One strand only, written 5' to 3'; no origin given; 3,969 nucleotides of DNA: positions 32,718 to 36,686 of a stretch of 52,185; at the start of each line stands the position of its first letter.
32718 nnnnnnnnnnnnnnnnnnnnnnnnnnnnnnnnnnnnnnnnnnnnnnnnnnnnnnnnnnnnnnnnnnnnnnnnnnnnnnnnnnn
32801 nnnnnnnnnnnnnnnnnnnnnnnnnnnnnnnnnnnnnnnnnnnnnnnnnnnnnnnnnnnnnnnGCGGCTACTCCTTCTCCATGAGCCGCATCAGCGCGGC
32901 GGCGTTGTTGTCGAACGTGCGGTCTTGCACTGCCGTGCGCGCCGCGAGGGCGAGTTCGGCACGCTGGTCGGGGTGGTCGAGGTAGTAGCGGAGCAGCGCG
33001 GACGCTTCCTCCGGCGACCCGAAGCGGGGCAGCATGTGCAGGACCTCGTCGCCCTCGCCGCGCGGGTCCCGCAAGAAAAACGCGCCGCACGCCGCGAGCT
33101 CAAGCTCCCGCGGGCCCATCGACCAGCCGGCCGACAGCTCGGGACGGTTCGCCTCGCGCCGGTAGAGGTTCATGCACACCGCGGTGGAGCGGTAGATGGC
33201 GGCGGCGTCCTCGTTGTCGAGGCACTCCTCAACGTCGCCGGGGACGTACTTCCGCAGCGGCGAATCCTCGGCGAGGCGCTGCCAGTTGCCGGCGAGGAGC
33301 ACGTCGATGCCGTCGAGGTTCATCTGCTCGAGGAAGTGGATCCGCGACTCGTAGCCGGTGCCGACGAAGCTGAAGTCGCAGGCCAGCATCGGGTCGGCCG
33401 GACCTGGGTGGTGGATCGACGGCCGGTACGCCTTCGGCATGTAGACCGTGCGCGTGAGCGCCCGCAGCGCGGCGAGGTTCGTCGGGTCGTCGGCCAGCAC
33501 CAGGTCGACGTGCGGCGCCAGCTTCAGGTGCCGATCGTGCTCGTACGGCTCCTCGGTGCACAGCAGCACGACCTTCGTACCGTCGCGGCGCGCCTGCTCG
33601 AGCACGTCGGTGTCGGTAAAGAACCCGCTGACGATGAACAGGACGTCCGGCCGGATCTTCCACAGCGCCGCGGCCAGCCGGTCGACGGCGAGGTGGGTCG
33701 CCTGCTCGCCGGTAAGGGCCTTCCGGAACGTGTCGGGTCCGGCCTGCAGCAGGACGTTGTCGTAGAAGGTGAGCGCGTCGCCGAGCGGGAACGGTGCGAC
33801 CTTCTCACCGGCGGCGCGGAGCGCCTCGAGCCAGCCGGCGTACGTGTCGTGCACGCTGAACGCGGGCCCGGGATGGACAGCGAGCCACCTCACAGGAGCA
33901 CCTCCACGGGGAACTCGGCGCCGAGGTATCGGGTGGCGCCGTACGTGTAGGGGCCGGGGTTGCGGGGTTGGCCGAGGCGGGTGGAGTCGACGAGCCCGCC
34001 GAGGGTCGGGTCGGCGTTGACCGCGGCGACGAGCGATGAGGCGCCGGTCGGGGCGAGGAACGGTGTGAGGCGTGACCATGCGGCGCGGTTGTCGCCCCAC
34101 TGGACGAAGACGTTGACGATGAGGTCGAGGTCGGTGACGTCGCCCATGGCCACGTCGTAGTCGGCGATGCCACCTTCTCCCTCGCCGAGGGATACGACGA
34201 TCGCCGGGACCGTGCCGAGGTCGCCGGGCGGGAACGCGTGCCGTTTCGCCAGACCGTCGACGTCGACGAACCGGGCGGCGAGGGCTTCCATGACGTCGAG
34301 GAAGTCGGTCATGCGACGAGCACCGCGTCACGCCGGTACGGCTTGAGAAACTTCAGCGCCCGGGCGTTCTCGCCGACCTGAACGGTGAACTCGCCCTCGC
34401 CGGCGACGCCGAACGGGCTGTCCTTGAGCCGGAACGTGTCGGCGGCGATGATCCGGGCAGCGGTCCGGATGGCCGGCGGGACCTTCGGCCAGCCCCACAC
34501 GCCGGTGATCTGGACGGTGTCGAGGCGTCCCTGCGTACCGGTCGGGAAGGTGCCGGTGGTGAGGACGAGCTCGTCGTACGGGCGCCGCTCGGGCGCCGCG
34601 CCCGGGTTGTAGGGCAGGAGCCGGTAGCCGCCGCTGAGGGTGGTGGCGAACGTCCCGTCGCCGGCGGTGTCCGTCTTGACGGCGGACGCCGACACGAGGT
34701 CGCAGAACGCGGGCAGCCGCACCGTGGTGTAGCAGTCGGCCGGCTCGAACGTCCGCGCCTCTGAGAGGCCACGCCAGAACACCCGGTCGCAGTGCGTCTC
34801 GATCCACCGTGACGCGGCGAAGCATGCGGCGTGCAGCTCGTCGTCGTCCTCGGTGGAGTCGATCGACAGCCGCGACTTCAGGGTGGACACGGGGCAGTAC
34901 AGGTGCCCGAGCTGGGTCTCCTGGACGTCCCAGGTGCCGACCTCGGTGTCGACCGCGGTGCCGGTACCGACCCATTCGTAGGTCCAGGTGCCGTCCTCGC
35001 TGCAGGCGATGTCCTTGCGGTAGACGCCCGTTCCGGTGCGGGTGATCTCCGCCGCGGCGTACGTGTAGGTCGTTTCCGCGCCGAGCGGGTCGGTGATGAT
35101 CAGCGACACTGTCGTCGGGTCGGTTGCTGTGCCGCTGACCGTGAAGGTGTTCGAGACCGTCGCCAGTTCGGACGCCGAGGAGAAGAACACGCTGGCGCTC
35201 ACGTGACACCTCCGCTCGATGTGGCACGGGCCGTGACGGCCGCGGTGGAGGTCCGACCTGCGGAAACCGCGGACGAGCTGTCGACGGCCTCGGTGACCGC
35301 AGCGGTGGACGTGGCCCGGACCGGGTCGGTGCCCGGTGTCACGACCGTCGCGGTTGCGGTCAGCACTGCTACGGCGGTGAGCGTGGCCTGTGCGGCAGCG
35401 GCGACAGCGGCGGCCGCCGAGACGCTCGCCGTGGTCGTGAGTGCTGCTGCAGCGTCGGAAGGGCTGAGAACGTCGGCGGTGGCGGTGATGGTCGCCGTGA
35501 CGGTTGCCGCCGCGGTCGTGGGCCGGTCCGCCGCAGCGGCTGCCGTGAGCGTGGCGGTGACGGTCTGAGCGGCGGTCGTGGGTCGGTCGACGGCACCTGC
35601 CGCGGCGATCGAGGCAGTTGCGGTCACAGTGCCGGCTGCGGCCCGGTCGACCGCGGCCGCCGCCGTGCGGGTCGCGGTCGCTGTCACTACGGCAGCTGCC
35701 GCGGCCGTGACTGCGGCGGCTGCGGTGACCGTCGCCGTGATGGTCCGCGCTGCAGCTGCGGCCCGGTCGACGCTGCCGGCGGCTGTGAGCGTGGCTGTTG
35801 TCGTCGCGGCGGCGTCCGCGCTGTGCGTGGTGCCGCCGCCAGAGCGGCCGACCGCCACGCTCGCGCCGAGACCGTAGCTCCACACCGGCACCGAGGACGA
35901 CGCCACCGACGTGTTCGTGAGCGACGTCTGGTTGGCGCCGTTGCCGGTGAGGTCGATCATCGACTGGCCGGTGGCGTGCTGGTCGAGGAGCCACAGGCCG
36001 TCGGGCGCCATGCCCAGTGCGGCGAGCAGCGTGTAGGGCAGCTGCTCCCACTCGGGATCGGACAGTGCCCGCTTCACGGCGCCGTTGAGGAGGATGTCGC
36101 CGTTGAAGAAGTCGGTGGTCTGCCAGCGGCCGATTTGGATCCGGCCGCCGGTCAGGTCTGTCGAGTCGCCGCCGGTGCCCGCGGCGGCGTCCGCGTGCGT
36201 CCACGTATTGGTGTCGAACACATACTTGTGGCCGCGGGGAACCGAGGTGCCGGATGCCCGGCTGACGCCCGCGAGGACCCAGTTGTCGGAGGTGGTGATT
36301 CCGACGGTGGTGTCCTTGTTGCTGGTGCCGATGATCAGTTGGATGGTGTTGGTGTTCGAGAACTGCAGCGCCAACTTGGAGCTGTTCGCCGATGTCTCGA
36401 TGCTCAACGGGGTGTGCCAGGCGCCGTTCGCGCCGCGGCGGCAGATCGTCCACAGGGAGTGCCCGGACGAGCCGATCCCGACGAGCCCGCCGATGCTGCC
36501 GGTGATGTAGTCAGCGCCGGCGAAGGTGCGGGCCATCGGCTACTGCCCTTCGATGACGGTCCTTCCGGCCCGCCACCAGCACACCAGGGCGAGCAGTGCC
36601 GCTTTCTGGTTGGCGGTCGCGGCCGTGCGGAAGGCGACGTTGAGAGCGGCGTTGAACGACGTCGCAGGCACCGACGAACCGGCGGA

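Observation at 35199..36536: LamG-like jelly-roll protein with a 220-aa Ala/Thr tandem-repeat tail in the head-neck module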

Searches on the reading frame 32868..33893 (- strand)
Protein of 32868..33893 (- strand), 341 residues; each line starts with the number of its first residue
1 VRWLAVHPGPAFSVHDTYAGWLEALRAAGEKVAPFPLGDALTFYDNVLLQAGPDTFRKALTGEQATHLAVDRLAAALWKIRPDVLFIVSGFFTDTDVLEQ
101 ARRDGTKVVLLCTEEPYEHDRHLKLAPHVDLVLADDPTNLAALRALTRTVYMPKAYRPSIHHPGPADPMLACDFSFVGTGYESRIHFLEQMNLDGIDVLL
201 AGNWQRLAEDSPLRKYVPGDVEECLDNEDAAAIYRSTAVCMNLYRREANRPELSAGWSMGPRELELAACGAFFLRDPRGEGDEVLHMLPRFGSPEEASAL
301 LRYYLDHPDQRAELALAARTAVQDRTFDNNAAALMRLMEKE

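Call 24: search_protein_families(library=phrogs, proteins=[window:32868-33893:-], max_evalue=0.001)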
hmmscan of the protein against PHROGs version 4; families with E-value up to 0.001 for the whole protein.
window:32868-33893:- (341 aa): 0 families

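Call 25: search_protein_families(library=pfam, proteins=[window:32868-33893:-], max_evalue=0.01)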
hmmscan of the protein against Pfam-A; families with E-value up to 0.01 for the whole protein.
window:32868-33893:- (341 aa): 1 family
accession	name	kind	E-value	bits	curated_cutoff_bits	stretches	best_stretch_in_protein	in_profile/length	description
PF13524.12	Glyco_trans_1_2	-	5.4e-18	65.8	25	1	185-335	3-143/144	Glycosyl transferase-like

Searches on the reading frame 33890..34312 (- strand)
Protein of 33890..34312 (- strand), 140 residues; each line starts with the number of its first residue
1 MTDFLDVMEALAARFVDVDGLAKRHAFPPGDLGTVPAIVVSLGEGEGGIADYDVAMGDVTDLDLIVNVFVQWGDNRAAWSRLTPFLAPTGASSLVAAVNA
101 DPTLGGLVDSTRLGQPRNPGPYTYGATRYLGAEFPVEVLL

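Call 7: search_protein_families(library=pfam, proteins=[window:33890-34312:-], max_evalue=0.1)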
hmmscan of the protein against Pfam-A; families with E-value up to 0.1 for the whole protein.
window:33890-34312:- (140 aa): 0 families

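Call 8: search_protein_families(library=phrogs, proteins=[window:33890-34312:-], max_evalue=0.01)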
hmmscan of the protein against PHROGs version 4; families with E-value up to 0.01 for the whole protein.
window:33890-34312:- (140 aa): 1 family
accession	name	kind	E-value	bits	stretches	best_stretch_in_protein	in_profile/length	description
phrog_17840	-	connector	2e-17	64.3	1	4-139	4-134/138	tail terminator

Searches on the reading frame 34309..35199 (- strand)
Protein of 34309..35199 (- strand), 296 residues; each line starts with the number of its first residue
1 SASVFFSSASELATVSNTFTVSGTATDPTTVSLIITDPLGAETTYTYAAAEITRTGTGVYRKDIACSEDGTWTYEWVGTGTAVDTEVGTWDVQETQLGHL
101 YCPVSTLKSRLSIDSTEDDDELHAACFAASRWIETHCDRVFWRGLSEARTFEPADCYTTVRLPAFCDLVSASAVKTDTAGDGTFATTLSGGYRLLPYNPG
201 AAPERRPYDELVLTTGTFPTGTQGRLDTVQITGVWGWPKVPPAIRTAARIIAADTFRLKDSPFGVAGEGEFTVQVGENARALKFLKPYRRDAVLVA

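Call 24: search_protein_families(library=phrogs, proteins=[window:34309-35199:-], max_evalue=0.001)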
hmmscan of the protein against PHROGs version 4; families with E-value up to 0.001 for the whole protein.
window:34309-35199:- (296 aa): 1 family
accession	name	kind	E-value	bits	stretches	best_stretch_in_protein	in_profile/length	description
phrog_442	-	connector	9e-26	91.8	1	21-296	14-268/270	head-tail adaptor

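Call 25: search_protein_families(library=pfam, proteins=[window:34309-35199:-], max_evalue=0.01)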
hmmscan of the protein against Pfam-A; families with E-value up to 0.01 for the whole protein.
window:34309-35199:- (296 aa): 0 families

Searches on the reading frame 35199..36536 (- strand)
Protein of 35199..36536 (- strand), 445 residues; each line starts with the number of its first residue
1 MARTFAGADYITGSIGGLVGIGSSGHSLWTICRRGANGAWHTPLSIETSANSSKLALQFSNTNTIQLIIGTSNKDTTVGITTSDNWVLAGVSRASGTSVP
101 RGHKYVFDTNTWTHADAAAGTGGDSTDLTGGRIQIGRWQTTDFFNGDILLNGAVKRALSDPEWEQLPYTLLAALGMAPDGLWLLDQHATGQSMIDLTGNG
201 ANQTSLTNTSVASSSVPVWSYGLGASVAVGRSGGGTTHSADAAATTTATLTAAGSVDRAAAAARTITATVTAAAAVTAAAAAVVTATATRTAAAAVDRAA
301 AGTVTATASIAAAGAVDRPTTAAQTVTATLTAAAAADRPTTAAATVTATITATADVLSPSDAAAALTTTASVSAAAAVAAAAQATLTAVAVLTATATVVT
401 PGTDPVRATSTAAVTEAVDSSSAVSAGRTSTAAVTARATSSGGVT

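Call 7: search_protein_families(library=pfam, proteins=[window:35199-36536:-], max_evalue=0.1)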
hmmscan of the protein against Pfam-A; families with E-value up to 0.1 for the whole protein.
window:35199-36536:- (445 aa): 0 families

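Call 8: search_protein_families(library=phrogs, proteins=[window:35199-36536:-], max_evalue=0.01)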
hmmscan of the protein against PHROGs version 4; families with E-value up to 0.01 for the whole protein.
window:35199-36536:- (445 aa): 0 families

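Call 10: search_dna_similar(query=window:35199-36536:-, collection=phages, mode=protein, max_rows=30, max_evalue=0.001)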
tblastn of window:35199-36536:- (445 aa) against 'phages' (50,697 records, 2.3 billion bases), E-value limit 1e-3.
No match.

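Call 11: search_solved_structures(query=window:35199-36536:-, max_evalue=1)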
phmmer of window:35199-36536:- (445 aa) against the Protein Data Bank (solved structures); distinct sequences matched with E-value up to 1: 1.
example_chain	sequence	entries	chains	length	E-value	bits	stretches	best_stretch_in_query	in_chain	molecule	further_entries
9spj_S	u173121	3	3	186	0.75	12.3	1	315-393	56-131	60S ribosomal protein L18-A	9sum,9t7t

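Call 12: search_protein_families(library=ncbifam, proteins=[window:35199-36536:-], max_evalue=1)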
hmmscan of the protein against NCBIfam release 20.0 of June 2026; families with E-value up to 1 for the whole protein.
window:35199-36536:- (445 aa): 0 families

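Call 22: predict_structure(protein=window:35199-36536:-)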
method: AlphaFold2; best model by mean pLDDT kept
length: 445 residues; sequences in the alignment: 1
mean_pLDDT: 38.1   pTM: 0.30
mean pLDDT of the five models: 38.1, 36.4, 32.6, 30.1, 26.5
residues with pLDDT >= 90: 0; 70-90: 0; 50-70: 51; < 50: 394
segments of 3 or more residues with pLDDT < 50: 1-264, 272-282, 292-300, 312-324, 335-344, 355-357, 361-366, 374-445
pLDDT, mean of each block of 10 residues (from residue 1): 28 29 38 38 42 38 36 40 34 30 34 29 29 30 24 32 32 30 27 31 29 31 33 34 40 38 46 41 52 44 58 44 53 48 51 51 47 45 38 43 40 40 39 38 39
secondary structure, 60 per line:
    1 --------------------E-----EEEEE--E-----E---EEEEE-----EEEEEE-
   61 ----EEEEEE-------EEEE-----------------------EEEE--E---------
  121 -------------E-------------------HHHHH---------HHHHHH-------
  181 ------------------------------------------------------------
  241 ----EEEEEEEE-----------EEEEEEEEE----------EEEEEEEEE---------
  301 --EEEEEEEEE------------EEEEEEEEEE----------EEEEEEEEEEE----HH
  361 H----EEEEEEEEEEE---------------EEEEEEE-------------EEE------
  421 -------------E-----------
elements in order: E27-31 E44-48 E54-59 E65-70 E78-81 E105-108 H154-158 H168-173 E245-252 E264-272 E283-291 E303-311 E324-333 E344-354 E366-376 E392-398 E412-414

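Call 61: predict_structure(alignment_id=A2)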
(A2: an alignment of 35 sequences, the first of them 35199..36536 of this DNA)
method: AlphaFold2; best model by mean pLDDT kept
length: 445 residues; sequences in the alignment: 35
mean_pLDDT: 67.4   pTM: 0.55
mean pLDDT of the five models: 67.4, 66.1, 65.5, 64.9, 63.7
residues with pLDDT >= 90: 172; 70-90: 43; 50-70: 40; < 50: 190
segments of 3 or more residues with pLDDT < 50: 224-282, 292-299, 306-308, 310-365, 375-383, 394-445
pLDDT, mean of each block of 10 residues (from residue 1): 95 94 94 97 92 87 95 93 98 93 97 95 70 94 96 97 93 95 90 95 95 86 46 30 35 36 46 43 50 45 50 44 47 42 41 44 49 48 50 47 36 34 41 37 36
secondary structure, 60 per line:
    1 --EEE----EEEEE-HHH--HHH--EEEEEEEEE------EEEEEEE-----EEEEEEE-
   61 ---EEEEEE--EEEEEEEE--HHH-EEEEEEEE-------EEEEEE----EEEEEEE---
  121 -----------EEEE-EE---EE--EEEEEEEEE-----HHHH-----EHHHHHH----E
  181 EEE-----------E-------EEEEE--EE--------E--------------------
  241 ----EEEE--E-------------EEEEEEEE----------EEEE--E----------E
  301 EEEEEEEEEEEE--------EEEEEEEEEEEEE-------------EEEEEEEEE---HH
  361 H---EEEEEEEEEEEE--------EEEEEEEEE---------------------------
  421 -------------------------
elements in order: E3-5 E10-14 E26-34 E41-47 E53-59 E64-69 E72-79 E86-93 E101-106 E111-117 E132-135 E146-154 H160-163 H170-175 E180-183 E203-207 E245-248 E265-272 E283-286 E300-312 E321-333 E347-355 E365-376 E385-393

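Call 64: fold_search(model_id=the predicted structure, library=pdb)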
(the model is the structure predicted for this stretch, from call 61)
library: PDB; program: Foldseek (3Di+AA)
matches with E <= 10: 680; with E <= 0.001: 63
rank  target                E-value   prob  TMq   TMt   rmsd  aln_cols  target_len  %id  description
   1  8s50_A                2.3e-06  1.00  0.28  0.50   5.1       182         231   15  Cryo-EM structure of the C terminal region of PTX3 with a section of coiled-coil (released 2025-01-22)
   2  4pbp_A                3.1e-06  1.00  0.30  0.61   3.6       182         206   12  crystal structure of zebrafish short-chain pentraxin protein (released 2015-03-25)
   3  6lvd_A                3.9e-06  1.00  0.33  0.21   5.7       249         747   12  Structure of Dimethylformamidase, tetramer, Y440A mutant (released 2020-06-03)
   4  4pbp_B                4.8e-06  1.00  0.32  0.63   6.3       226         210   11  crystal structure of zebrafish short-chain pentraxin protein (released 2015-03-25)
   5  9k6n_A                5.6e-06  1.00  0.28  0.56   4.4       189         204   15  Pentraxin Domain of PTX3 Tetramer (released 2025-10-22)
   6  7zl1_A                5.9e-06  1.00  0.28  0.52   4.6       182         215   16  PTX3 Pentraxin Domain (released 2022-08-03)
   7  8pvq                  8.9e-06  1.00  0.30  0.62   3.6       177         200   14  Crystal Structure of Human PTX3 C-terminal domain (released 2024-07-24)
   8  3flp_A                1.2e-05  1.00  0.26  0.50   6.1       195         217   11  Crystal structure of native heptameric SAP-like pentraxin from Limulus polyphemus (released 2009-01-20)
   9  9a24_A                1.3e-05  1.00  0.29  0.34   6.6       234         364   12  PTX3 hybrid cryoEM and AlphaFold model (released 2022-07-29)
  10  9lad_C                2.2e-05  1.00  0.32  0.64   5.9       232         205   11  Crystal structure of the complex between Neuronal Pentraxin 2 (NP2 PTX) and antibody fragment VHH N1 (released 2025-12-10)
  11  2es3_B                2.3e-05  1.00  0.22  0.43   4.1       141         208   15  Crystal Structure of Thrombospondin-1 N-terminal Domain in P1 Form at 1.85A Resolution (released 2006-10-31)
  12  6ype_A                2.4e-05  1.00  0.29  0.58   5.1       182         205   14  Crystal structure of the human neuronal pentraxin 1 (NP1) pentraxin (PTX) domain. (released 2020-06-03)
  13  1z78                  2.7e-05  1.00  0.23  0.45   3.9       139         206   14  Crystal Structure of the Thrombospondin-1 N-terminal domain (released 2006-01-17)
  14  9k6u_A                2.8e-05  1.00  0.29  0.56   4.3       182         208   14  Pentraxin Domain of PTX3 Octamer (released 2025-10-22)
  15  6v55_A                3.1e-05  1.00  0.26  0.16   4.8       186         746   17  Full extracellular region of zebrafish Gpr126/Adgrg6 (released 2020-01-15)
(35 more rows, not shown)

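Call 70: fold_search(model_id=the predicted structure, library=viral)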
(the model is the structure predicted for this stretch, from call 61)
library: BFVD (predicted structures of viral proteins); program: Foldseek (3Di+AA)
matches with E <= 10: 678; with E <= 0.001: 167
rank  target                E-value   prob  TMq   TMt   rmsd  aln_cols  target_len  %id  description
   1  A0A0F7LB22            4.5e-09  1.00  0.34  0.49   5.2       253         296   15  LamG-like jellyroll fold domain-containing protein [uncultured marine virus]
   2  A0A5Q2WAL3            1.3e-08  1.00  0.38  0.69   4.4       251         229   18  (no name in the UniProt tables at hand)
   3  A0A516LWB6            2.5e-08  1.00  0.33  0.30   5.1       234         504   20  (no name in the UniProt tables at hand)
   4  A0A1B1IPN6            3.3e-08  1.00  0.37  0.27   3.2       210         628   17  (no name in the UniProt tables at hand)
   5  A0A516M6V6            9.8e-08  1.00  0.34  0.60   4.7       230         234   15  (no name in the UniProt tables at hand)
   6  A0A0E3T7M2            1.2e-07  1.00  0.36  0.21  22.6       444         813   13  Uncharacterized protein [Bacillus phage Stills]
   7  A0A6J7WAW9            2.9e-07  1.00  0.36  0.50   3.9       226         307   14  Uncharacterized protein [uncultured Caudovirales phage]
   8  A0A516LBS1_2          3.6e-07  1.00  0.34  0.14   5.5       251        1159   11  (no name in the UniProt tables at hand)
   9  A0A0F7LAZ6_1          4.0e-07  1.00  0.35  0.17   4.8       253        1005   12  Uncharacterized protein [uncultured marine virus]
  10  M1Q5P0                5.2e-07  1.00  0.33  0.14  13.9       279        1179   14  (no name in the UniProt tables at hand)
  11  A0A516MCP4            5.5e-07  1.00  0.35  0.31   5.4       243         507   17  (no name in the UniProt tables at hand)
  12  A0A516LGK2            6.7e-07  1.00  0.35  0.14   4.5       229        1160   15  (no name in the UniProt tables at hand)
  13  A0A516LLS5            6.7e-07  1.00  0.23  0.09  12.1       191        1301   14  (no name in the UniProt tables at hand)
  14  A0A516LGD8            9.2e-07  1.00  0.35  0.18   4.5       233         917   15  (no name in the UniProt tables at hand)
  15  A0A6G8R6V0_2          1.8e-06  1.00  0.38  0.19   4.9       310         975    9  Uncharacterized protein [Synechococcus phage S-H34]
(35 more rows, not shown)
